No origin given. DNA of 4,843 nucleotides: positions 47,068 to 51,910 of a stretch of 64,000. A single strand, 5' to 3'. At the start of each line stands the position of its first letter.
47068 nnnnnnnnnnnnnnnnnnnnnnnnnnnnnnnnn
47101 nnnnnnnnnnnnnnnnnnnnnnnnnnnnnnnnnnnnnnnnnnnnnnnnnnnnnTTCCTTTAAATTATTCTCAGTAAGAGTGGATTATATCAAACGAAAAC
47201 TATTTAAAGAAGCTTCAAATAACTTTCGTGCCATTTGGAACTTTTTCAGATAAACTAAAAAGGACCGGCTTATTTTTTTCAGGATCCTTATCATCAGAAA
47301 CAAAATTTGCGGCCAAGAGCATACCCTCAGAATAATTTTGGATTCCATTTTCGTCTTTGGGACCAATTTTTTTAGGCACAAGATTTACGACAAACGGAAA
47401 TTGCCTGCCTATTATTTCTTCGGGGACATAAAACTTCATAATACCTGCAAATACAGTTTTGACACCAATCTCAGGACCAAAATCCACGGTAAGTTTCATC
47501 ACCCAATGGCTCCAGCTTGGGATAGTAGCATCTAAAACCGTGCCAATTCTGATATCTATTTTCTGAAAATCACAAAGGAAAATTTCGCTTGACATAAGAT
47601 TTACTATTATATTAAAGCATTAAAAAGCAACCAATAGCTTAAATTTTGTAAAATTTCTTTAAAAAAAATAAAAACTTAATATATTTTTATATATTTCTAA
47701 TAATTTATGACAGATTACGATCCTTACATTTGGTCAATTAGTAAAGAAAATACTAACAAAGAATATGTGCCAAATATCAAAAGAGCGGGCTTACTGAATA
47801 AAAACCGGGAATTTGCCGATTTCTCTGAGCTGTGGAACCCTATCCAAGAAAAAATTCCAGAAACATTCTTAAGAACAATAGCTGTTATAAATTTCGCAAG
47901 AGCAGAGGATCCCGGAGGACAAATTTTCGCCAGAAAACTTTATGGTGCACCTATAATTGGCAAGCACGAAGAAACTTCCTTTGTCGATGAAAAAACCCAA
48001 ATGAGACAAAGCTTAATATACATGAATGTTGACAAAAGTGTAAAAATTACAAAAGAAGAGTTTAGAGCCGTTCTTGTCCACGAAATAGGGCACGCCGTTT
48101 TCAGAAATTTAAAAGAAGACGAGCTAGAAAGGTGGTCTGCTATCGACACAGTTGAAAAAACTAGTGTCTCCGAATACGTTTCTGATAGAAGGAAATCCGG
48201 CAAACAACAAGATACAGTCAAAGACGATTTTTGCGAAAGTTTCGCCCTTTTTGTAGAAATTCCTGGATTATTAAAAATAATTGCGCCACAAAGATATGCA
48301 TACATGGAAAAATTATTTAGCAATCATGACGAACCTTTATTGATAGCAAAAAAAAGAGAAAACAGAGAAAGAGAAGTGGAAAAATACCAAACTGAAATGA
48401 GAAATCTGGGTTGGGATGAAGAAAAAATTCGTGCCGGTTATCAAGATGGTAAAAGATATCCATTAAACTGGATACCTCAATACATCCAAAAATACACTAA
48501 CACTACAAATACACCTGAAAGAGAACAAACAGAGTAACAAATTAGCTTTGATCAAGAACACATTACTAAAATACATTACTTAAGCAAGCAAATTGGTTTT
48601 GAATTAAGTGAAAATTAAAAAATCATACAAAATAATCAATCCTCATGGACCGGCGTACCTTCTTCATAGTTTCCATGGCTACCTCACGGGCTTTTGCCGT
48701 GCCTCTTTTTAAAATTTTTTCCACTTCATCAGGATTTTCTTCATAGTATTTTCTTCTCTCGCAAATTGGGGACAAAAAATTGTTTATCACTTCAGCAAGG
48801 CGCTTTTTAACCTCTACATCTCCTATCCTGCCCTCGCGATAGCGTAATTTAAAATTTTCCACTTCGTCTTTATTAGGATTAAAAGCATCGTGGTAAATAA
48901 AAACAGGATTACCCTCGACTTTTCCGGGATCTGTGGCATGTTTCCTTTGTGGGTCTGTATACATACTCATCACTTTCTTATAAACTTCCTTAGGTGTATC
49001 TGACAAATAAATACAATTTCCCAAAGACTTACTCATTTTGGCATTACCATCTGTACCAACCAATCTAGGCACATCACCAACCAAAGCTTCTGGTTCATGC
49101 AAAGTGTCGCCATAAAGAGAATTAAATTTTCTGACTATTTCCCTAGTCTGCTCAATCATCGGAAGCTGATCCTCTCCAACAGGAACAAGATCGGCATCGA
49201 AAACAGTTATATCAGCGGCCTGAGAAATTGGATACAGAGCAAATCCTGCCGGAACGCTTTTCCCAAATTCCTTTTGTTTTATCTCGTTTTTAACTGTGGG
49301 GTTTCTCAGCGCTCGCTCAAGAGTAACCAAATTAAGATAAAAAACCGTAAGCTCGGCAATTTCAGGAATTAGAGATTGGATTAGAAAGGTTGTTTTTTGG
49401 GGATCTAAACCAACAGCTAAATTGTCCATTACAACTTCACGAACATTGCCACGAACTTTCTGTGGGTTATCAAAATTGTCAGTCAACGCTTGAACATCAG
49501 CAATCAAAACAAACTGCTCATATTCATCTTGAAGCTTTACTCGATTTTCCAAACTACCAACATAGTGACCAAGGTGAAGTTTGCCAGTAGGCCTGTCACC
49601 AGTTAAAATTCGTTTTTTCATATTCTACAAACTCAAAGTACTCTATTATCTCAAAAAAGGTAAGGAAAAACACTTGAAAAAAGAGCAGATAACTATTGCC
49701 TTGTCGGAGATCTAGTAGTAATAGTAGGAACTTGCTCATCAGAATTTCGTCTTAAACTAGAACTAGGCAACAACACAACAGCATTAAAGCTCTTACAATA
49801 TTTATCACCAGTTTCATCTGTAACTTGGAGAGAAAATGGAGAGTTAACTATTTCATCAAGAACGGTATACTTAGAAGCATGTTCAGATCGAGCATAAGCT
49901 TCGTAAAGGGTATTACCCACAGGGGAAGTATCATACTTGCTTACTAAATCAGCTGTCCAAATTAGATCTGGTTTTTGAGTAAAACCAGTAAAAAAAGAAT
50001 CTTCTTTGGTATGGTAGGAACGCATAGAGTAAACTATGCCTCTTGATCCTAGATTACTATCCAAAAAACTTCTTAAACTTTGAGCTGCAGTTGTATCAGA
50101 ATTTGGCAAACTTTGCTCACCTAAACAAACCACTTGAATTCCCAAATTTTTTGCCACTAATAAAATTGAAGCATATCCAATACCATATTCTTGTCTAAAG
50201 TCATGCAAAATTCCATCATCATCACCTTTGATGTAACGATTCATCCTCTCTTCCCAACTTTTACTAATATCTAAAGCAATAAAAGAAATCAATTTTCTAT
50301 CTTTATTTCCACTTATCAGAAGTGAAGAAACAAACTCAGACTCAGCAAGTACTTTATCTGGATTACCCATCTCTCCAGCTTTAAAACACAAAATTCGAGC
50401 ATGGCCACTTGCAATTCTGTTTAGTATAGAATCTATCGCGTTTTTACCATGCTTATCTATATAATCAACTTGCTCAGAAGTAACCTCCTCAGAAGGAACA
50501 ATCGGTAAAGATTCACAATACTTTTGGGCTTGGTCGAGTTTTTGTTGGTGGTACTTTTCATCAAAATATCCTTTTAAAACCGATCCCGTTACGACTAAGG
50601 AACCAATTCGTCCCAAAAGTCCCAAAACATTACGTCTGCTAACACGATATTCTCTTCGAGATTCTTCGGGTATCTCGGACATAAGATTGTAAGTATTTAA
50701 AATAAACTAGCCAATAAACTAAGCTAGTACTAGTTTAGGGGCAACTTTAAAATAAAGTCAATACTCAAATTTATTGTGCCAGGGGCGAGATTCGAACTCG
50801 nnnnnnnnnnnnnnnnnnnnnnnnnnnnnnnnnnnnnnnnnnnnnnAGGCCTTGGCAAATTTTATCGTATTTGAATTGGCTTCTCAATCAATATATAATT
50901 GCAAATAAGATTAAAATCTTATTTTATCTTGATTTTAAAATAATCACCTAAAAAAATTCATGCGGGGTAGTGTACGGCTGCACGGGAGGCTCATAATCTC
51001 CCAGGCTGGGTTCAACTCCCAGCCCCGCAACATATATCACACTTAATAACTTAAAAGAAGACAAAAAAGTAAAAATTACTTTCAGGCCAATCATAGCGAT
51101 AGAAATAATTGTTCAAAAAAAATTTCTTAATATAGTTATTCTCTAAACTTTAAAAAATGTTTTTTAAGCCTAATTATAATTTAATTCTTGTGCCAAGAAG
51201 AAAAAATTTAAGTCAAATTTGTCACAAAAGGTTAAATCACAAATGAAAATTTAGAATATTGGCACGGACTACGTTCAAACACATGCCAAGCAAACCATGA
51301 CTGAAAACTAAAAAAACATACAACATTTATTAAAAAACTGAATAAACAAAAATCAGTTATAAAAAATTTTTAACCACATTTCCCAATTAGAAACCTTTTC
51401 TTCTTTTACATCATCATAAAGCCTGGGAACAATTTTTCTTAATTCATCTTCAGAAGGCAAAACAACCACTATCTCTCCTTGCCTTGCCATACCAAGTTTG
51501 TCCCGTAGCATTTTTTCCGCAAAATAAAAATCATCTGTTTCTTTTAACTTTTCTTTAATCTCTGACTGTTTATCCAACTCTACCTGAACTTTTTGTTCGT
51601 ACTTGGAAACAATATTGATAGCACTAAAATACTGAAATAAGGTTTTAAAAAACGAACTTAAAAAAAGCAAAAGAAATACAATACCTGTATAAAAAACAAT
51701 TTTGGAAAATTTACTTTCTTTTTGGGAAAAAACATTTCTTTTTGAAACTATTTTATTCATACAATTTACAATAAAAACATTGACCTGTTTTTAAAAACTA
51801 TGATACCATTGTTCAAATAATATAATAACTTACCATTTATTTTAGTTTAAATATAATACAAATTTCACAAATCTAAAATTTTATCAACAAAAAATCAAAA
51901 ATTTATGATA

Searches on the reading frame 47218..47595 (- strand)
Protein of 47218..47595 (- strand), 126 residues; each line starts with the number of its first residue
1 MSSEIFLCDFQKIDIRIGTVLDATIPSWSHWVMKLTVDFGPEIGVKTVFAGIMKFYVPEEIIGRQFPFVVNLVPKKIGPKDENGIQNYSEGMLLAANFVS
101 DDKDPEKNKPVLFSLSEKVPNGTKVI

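Call 82: search_protein_families(library=pfam, proteins=[window:47218-47595:-], max_evalue=0.01)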
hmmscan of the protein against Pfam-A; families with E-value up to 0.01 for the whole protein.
window:47218-47595:- (126 aa): 1 family
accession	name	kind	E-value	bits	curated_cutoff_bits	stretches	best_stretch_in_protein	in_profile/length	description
PF01588.26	tRNA_bind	-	1.2e-10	41.8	27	1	15-124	1-96/96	Putative tRNA binding domain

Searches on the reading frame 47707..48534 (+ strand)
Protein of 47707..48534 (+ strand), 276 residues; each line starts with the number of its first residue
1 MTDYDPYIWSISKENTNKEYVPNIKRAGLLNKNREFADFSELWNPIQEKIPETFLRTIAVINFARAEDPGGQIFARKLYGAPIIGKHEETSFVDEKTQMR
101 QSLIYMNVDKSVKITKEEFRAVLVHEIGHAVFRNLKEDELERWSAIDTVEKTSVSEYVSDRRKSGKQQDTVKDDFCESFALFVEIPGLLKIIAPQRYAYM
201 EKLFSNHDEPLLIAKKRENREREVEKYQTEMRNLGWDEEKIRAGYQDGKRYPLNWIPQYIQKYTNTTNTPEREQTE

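Call 82: search_protein_families(library=pfam, proteins=[window:47707-48534:+], max_evalue=0.01)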
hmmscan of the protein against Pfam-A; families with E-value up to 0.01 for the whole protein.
window:47707-48534:+ (276 aa): 1 family
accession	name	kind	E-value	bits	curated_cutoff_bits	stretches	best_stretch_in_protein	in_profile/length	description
PF07737.17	ATLF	-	2.8e-05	24.3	27.4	1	87-203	77-193/193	Anthrax toxin lethal factor, N- and C-terminal domain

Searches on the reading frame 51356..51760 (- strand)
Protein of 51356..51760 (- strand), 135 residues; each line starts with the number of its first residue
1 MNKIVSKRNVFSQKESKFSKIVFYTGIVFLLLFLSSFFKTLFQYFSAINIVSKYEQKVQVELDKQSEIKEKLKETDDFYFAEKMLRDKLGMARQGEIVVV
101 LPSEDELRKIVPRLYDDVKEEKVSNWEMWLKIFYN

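Call 82: search_protein_families(library=pfam, proteins=[window:51356-51760:-], max_evalue=0.01)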
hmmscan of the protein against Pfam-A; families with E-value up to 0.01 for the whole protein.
window:51356-51760:- (135 aa): 2 families
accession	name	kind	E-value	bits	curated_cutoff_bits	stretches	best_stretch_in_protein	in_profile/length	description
PF04977.20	DivIC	-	6.1e-06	26.4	28.9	1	28-102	3-78/80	Septum formation initiator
PF23808.1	DUF7181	-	0.00029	21.5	27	1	49-117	56-128/153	Domain of unknown function (DUF7181)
